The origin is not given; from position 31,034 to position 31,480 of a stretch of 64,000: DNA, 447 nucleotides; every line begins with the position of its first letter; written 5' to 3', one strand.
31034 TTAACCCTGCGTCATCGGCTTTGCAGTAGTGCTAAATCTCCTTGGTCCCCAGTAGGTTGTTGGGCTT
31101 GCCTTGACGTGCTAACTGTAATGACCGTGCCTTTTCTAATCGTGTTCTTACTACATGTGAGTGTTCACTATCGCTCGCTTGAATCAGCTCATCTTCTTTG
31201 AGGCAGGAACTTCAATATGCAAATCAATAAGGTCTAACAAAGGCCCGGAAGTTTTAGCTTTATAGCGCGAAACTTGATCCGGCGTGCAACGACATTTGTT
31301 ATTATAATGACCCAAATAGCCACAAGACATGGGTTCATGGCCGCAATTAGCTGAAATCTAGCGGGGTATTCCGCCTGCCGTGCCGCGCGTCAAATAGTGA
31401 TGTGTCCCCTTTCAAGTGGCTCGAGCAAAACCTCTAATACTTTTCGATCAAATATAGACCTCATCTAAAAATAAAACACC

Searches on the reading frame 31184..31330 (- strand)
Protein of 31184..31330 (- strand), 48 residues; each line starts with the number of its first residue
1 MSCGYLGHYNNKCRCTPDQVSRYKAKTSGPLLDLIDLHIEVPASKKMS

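Call 3: search_protein_families(library=pfam, proteins=[window:31184-31330:-], max_evalue=0.01)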
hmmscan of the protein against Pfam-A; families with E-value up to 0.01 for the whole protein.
window:31184-31330:- (48 aa): 1 family
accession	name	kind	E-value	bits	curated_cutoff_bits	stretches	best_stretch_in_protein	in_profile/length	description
PF01078.27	Mg_chelatase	-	1.7e-11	44.4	20.3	1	2-46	160-204/207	Magnesium chelatase, subunit ChlI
